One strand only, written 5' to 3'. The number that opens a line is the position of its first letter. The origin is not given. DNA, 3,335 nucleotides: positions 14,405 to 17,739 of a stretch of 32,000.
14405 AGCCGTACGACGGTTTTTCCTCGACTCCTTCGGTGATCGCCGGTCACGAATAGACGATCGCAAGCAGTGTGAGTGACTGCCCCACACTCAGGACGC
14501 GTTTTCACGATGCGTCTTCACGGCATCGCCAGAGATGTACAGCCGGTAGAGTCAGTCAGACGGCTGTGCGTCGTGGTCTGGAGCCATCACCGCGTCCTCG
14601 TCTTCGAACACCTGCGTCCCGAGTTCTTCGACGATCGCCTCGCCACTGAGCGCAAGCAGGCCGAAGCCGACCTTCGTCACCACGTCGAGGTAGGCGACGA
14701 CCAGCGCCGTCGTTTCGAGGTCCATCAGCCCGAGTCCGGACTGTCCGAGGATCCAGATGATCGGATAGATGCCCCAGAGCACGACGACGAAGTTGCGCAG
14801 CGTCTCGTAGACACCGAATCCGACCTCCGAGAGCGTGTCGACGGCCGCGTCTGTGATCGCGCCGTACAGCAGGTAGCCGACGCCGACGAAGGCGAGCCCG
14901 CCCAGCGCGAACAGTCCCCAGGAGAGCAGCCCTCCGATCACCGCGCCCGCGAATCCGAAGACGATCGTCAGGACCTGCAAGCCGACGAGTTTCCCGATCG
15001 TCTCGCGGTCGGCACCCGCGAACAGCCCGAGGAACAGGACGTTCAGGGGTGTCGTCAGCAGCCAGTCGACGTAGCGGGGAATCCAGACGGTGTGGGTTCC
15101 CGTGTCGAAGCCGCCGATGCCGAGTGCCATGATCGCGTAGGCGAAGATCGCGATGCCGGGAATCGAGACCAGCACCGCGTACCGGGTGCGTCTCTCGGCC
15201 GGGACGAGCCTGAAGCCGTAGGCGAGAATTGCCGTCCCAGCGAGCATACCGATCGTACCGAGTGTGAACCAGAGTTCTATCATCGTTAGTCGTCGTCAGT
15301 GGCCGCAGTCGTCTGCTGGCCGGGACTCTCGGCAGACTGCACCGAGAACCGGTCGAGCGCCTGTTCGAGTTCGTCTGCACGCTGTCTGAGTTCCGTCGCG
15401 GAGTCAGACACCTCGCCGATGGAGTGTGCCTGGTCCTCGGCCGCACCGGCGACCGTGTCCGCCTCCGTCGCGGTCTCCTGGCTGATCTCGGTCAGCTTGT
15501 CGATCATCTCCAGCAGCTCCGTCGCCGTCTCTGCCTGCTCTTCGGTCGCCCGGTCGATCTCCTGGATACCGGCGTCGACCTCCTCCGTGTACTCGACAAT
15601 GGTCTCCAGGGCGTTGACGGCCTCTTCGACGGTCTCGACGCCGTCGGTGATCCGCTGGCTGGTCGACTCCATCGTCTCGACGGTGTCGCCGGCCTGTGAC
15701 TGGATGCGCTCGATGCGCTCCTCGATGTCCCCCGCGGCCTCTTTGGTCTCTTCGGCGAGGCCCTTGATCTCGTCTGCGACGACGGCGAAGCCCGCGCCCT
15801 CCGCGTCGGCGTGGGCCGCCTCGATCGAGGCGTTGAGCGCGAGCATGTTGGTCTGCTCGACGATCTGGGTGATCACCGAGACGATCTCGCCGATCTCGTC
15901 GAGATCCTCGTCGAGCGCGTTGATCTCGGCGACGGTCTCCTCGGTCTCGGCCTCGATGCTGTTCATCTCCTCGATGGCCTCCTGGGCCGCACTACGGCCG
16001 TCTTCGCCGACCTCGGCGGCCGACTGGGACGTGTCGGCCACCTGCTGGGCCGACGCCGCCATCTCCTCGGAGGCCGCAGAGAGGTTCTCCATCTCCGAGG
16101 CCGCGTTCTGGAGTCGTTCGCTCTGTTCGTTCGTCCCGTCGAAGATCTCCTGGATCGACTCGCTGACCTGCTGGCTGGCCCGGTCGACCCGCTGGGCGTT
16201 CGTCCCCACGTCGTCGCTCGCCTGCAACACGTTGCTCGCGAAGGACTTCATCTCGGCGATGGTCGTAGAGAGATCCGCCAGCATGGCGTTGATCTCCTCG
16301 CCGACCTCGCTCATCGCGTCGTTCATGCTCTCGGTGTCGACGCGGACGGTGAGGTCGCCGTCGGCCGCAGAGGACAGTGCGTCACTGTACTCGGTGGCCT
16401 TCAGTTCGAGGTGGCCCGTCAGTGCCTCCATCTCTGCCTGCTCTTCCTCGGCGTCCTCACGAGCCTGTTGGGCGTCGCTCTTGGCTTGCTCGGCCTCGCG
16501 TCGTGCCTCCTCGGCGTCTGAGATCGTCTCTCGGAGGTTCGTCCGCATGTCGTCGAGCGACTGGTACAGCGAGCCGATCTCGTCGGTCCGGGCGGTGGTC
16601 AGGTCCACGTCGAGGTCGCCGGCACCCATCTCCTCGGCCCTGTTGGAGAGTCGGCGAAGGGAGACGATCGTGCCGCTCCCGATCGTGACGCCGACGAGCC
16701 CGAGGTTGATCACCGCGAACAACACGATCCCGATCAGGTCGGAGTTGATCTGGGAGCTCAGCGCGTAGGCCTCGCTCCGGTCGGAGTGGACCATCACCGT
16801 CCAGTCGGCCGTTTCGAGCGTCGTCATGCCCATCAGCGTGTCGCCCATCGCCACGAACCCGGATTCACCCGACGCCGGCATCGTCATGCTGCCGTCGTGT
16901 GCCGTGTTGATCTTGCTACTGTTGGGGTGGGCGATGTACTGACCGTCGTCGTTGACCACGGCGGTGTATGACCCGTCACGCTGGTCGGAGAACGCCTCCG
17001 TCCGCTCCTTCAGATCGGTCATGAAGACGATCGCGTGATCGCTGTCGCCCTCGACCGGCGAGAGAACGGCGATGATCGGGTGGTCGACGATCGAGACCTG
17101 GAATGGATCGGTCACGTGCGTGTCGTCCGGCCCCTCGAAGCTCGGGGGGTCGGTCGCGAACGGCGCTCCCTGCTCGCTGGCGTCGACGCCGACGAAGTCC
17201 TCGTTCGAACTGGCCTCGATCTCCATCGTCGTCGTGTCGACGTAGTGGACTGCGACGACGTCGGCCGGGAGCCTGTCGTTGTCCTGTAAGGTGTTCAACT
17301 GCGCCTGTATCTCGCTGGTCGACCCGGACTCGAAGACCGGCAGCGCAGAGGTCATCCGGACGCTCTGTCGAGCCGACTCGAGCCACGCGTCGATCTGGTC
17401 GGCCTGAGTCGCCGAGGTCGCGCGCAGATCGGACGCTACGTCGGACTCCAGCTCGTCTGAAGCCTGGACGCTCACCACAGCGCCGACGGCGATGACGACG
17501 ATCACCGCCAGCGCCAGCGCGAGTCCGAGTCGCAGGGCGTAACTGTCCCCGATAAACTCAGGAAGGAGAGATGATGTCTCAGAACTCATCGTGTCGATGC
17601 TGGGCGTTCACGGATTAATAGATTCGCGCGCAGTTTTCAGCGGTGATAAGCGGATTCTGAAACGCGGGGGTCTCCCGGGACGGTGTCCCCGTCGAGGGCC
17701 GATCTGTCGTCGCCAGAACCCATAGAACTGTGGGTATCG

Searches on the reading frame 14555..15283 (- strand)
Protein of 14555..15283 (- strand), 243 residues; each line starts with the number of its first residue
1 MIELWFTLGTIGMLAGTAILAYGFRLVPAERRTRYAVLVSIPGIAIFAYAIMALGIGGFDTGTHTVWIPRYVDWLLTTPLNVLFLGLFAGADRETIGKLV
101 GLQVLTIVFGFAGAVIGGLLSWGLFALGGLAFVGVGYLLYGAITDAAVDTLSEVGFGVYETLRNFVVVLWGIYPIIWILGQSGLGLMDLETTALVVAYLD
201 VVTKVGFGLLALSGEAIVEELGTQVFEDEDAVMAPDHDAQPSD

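Call 9: search_protein_families(library=pfam, proteins=[window:14555-15283:-], max_evalue=0.01)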
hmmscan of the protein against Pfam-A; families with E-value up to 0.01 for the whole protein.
window:14555-15283:- (243 aa): 1 family
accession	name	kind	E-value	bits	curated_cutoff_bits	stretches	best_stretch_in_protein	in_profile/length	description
PF01036.24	Bac_rhodopsin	-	2e-57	194.7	24.6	1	3-213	4-219/224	Bacteriorhodopsin-like protein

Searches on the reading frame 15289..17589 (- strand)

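Call 9: search_protein_families(library=pfam, proteins=[window:15289-17589:-], max_evalue=0.01)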
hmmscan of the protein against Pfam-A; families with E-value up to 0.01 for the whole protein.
window:15289-17589:- (767 aa): 8 families
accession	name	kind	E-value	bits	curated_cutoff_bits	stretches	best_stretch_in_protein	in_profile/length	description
PF00015.26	MCPsignal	-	6.3e-41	140.5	34.6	1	534-702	3-171/172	Methyl-accepting chemotaxis protein (MCP) signalling domain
PF00672.30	HAMP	-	2.4e-13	50.6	25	1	309-354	8-53/53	HAMP domain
PF06103.16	DUF948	-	9.7e-06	26.1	37.2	0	603-666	19-82/89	Bacterial protein of unknown function (DUF948)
PF07889.17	DUF1664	-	0.00031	21.2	34.6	0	602-679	44-121/124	Protein of unknown function (DUF1664)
PF11839.13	Alanine_zipper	-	0.0022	18.7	23.1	1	340-386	5-51/69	Alanine-zipper, major outer membrane lipoprotein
PF10372.14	CdaS_N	-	0.0071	16.9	27.2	0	615-665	7-57/69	Diadenylate cyclase CdaS, N-terminal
PF10157.14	BORCS6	-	0.0077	16.8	35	0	608-681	16-86/101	BLOC-1-related complex sub-unit 6 C-terminal helix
PF15905.10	HMMR_N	-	0.01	15.8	30.1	1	313-402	231-325/330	Hyaluronan mediated motility receptor N-terminal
